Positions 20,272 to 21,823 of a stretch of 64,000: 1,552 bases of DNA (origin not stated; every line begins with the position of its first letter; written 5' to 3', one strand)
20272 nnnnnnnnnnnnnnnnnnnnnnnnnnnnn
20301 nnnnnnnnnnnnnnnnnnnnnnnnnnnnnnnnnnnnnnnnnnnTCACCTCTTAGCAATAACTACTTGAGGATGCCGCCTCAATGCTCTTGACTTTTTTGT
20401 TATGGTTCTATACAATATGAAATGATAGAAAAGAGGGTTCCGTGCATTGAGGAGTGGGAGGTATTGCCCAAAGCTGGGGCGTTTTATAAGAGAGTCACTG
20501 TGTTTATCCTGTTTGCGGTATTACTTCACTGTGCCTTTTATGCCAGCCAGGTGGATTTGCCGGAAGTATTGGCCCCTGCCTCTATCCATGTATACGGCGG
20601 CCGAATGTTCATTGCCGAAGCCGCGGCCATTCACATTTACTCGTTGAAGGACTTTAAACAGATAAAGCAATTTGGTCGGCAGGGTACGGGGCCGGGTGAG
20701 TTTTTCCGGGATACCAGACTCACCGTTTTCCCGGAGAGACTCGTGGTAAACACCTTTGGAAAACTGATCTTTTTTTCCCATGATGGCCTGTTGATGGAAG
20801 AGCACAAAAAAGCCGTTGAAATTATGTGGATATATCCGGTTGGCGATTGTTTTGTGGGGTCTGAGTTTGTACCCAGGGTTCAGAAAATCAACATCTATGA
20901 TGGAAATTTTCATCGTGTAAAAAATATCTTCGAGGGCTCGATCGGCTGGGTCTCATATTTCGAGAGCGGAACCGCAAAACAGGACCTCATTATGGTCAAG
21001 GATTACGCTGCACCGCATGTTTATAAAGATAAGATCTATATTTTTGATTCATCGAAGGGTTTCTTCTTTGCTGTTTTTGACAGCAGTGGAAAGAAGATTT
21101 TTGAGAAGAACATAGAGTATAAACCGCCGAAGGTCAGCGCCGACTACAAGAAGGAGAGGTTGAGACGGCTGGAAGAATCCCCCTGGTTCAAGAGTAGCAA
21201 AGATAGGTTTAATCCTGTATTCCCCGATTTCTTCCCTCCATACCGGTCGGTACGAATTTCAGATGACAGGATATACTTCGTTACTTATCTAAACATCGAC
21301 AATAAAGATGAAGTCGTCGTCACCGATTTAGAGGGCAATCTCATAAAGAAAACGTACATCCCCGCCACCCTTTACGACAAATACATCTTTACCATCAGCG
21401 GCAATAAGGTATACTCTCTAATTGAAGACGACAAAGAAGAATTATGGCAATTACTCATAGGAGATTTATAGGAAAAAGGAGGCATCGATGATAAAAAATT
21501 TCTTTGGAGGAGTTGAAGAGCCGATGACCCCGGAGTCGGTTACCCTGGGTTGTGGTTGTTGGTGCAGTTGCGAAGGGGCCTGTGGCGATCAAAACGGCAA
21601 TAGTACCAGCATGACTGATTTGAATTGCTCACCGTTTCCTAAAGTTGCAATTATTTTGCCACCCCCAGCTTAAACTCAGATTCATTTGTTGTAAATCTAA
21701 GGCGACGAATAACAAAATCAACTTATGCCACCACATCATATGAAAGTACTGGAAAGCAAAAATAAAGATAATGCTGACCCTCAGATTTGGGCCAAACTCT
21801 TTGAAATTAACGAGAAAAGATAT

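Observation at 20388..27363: Uncharacterised RiPP-like operon: beta-propeller, Cys-rich peptide, rSAM/SPASM, B12-rSAM, thioesterase-like hydrolase, secreted ankyrin protein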

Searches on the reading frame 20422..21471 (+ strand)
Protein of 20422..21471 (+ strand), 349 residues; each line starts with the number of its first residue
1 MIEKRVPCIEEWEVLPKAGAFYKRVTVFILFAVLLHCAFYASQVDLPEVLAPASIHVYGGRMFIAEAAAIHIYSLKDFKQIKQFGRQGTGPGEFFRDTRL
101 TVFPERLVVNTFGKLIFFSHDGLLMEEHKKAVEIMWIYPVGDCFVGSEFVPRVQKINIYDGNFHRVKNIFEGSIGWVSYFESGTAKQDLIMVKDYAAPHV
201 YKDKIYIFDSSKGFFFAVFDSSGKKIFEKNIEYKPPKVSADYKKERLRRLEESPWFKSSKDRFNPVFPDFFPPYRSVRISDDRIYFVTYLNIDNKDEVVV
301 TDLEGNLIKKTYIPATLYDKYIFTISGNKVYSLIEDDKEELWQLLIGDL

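Call 3: search_protein_families(library=ncbifam, proteins=[window:20422-21471:+], max_evalue=0.01)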
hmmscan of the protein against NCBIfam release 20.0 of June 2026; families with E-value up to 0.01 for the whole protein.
window:20422-21471:+ (349 aa): 0 families

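Call 4: search_protein_families(library=pfam, proteins=[window:20422-21471:+], max_evalue=0.01)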
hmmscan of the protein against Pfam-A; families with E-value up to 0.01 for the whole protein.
window:20422-21471:+ (349 aa): 2 families
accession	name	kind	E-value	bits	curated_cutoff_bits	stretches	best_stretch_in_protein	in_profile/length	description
PF17170.10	DUF5128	-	0.00013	21.7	22.9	0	53-122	47-121/321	6-bladed beta-propeller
PF15869.11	TolB_like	-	0.00028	20.8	29.2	0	70-98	42-70/296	TolB-like 6-blade propeller-like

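Call 59: find_homologous_proteins(query=window:20464-21468:+, max_evalue=0.00001)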
Query window:20464-21468:+ (335 aa): 62 proteins with E <= 0.00001 among 2666 candidates.
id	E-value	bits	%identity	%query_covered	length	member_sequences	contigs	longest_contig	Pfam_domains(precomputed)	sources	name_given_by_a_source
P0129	3.1e-225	765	100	100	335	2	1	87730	PF17170.11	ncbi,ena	-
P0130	2.4e-107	377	53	92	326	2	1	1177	-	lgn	-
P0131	2.2e-104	367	55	93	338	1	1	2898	-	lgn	-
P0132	5.1e-102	360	52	96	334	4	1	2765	-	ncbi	-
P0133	2.2e-98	348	49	99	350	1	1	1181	-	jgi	jgi:hypothetical protein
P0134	9.3e-98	346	51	96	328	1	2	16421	-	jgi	-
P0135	1.5e-96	342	50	93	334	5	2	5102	-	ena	-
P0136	2.2e-96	341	51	93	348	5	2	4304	-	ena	-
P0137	9.9e-90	319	48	97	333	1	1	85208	-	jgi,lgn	jgi:hypothetical protein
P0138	1.3e-89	319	47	93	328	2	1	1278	-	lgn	-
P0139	2.0e-89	318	45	93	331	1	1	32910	-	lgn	-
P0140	1.2e-88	316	48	93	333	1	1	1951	-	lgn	-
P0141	7.2e-88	313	47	98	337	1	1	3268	-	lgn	-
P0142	5.0e-85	304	46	93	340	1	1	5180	-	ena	-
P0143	1.8e-83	299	47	93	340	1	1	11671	-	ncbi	ncbi:hypothetical protein ACFLRB_04505 [Acidobacteriota bacterium]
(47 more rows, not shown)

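Call 72: predict_structure(alignment_id=A3)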
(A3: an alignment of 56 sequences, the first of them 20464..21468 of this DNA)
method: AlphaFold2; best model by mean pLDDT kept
length: 335 residues; sequences in the alignment: 56
mean_pLDDT: 91.9   pTM: 0.87
mean pLDDT of the five models: 91.9, 91.7, 91.4, 91.3, 91.0
residues with pLDDT >= 90: 268; 70-90: 48; 50-70: 18; < 50: 1
segments of 3 or more residues with pLDDT < 50: none
pLDDT, mean of each block of 10 residues (from residue 1): 62 80 67 95 97 96 97 94 92 95 98 94 95 93 97 97 84 92 97 98 98 97 95 94 93 97 96 93 96 95 77 93 90 91
secondary structure, 60 per line:
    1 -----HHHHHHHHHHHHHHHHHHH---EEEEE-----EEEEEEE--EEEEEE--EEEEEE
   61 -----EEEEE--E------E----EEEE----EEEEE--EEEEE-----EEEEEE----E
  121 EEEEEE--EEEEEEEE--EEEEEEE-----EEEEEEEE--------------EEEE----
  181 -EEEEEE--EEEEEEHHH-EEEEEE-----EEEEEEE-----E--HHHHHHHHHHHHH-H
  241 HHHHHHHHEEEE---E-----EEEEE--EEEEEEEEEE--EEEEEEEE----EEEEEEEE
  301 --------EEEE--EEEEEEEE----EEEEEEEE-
elements in order: H6-24 E28-32 E38-44 E47-52 E55-60 E66-70 E85-88 E93-97 E100-104 E110-115 E120-126 E129-136 E139-145 E151-158 E173-176 E182-187 E190-195 E200-205 E211-217 H226-238 H240-248 E249-252 E262-266 E269-278 E281-288 E293-300 E309-312 E315-322 E327-334

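Call 76: fold_search(model_id=the predicted structure, library=pdb)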
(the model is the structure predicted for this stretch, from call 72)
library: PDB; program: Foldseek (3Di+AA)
matches with E <= 10: 1703; with E <= 0.001: 687
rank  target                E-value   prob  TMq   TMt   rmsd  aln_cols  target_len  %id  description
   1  7nyq_B                5.6e-10  1.00  0.53  0.63   5.7       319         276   15  Crystal structure of the Mei-P26 NHL domain (released 2022-05-04)
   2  4zlr_B                2.0e-09  1.00  0.52  0.60   6.5       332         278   13  Structure of the Brat-NHL domain bound to consensus RNA motif (released 2015-11-11)
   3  3q7o                  2.0e-09  1.00  0.38  0.36   7.9       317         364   10  The crystal structure of BamB from the BAM complex in spacegroup P213 (released 2011-02-09)
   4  1q7f_A                2.4e-09  1.00  0.53  0.62   6.3       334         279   12  Brain Tumor NHL domain (released 2003-10-21)
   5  8qpv_B                2.4e-09  1.00  0.39  0.37   8.3       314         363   11  Handover Complex: BAM bound OmpX and extended SurA (released 2024-09-25)
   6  7nyq_A                2.9e-09  1.00  0.51  0.61   7.0       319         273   15  Crystal structure of the Mei-P26 NHL domain (released 2022-05-04)
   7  3q54                  4.5e-09  1.00  0.36  0.35   8.1       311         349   10  Crystal structure of Escherichia coli BamB (released 2012-05-09)
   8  8j72_A                6.4e-09  1.00  0.49  0.58   6.5       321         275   12  Crystal structure of mammalian Trim71 in complex with lncRNA Trincr1 (released 2024-03-06)
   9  3q7m                  7.5e-09  1.00  0.34  0.33   9.6       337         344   11  The crystal structure of BamB from the BAM complex in spacegroup I222 (released 2011-02-09)
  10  4zlr_A                1.3e-08  1.00  0.51  0.59   6.6       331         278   12  Structure of the Brat-NHL domain bound to consensus RNA motif (released 2015-11-11)
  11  9dta_A                1.3e-08  1.00  0.44  0.44   7.3       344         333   10  Crystal structure of the WDR domain of WDR91 in complex with DR3448 (released 2024-10-16)
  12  6l8a_D                1.8e-08  1.00  0.36  0.29   8.4       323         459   11  Tetrathionate hydrolase from Acidithiobacillus ferrooxidans (released 2020-11-11)
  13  5ex7_A                2.1e-08  1.00  0.54  0.64   6.0       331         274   13  Crystal structure of Brat NHL domain in complex with an 8-nt hunchback mRNA (released 2015-12-09)
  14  6l8a_F                2.5e-08  1.00  0.35  0.28   8.3       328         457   11  Tetrathionate hydrolase from Acidithiobacillus ferrooxidans (released 2020-11-11)
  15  9jur                  2.7e-08  1.00  0.49  0.57   7.4       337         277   12  Crystal Structure of NHL domain of human E3 ubiquitin-protein ligase TRIM71 (released 2025-04-30)
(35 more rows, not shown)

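Call 87: search_protein_families(library=padloc, proteins=[window:20464-21471:+], max_evalue=0.001)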
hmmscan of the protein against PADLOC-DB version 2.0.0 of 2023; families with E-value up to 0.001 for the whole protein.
window:20464-21471:+ (335 aa): 0 families

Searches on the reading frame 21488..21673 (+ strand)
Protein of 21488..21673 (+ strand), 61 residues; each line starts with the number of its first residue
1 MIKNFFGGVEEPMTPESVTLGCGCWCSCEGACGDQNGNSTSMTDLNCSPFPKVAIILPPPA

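Call 3: search_protein_families(library=ncbifam, proteins=[window:21488-21673:+], max_evalue=0.01)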
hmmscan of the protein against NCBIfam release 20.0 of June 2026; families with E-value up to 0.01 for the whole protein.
window:21488-21673:+ (61 aa): 0 families

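Call 4: search_protein_families(library=pfam, proteins=[window:21488-21673:+], max_evalue=0.01)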
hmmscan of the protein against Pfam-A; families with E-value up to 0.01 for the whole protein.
window:21488-21673:+ (61 aa): 0 families

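Call 23: list_cluster_members(proteins=[P0001, window:21488-21670:+, window:23376-25253:+, window:25360-26097:+, window:26128-27360:+, window:20422-21468:+, window:18794-19039:-, window:29758-30876:-])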
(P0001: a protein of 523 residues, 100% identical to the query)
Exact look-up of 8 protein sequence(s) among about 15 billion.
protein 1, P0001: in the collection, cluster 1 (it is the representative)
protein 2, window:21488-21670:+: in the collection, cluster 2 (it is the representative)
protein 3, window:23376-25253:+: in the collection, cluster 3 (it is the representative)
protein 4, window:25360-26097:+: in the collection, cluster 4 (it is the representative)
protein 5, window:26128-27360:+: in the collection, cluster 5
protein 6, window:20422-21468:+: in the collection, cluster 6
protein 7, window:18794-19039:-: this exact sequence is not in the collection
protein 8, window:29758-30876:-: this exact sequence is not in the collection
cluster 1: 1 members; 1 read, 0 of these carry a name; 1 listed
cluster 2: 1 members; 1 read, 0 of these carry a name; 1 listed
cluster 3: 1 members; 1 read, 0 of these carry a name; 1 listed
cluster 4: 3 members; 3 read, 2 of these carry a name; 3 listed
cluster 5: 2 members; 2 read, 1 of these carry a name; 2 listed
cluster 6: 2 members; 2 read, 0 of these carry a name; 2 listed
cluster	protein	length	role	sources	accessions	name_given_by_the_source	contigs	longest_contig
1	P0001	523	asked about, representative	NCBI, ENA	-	-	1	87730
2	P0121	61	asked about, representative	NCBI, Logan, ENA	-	-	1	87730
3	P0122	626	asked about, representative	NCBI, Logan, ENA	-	-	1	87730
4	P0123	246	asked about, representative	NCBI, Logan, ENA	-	-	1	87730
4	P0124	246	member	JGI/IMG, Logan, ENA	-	surfactin synthase thioesterase subunit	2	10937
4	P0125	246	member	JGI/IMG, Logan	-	surfactin synthase thioesterase subunit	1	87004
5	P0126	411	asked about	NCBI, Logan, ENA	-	-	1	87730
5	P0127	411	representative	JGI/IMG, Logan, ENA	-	ankyrin repeat protein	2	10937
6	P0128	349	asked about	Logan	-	-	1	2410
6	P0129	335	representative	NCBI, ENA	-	-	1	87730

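Call 40: search_protein_families(library=ncbifam, alignment_id=A2, max_evalue=1)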
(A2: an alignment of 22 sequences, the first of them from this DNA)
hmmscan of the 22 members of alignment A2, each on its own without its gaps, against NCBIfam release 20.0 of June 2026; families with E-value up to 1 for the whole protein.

A. member 1, seq(61 aa): 0 families

B. families by the number of members that match (of 22 scanned): 3 families
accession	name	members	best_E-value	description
NF045558.1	StsA_sacti_RiPP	1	0.0085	StsA family sactipeptide RiPP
TIGR04067.1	oc_CLOSPO_01332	1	0.01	Apre_1838 family putative sactipeptide bacteriocin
NF038169.1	lachnocin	1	0.19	lachnocin family radical SAM-modified peptide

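Call 66: search_protein_representatives(protein=window:21488-21670:+)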
Query: 61 residues. Proteins with E-value up to 0.001 (for the whole library): 10; up to 1e-10: 2; up to 1e-30: 1. The best 10 are listed.
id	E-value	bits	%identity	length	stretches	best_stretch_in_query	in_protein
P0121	1.3e-36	139.0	100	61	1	1-61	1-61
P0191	1.3e-12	63.2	58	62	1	1-60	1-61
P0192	1.3e-09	53.7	55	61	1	1-59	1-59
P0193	8.4e-09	51.1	51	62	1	1-60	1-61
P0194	1.6e-08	50.2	49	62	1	1-53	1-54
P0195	2.9e-06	43.1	50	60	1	1-60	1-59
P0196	1.3e-05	41.0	26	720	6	7-45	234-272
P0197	6.3e-05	38.8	43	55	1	1-55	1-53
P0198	1.5e-04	37.6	41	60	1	1-59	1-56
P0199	2.7e-04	36.8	44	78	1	1-52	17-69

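Call 87: search_protein_families(library=padloc, proteins=[window:21488-21673:+], max_evalue=0.001)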
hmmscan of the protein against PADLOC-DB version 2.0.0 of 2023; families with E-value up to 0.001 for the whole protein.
window:21488-21673:+ (61 aa): 0 families
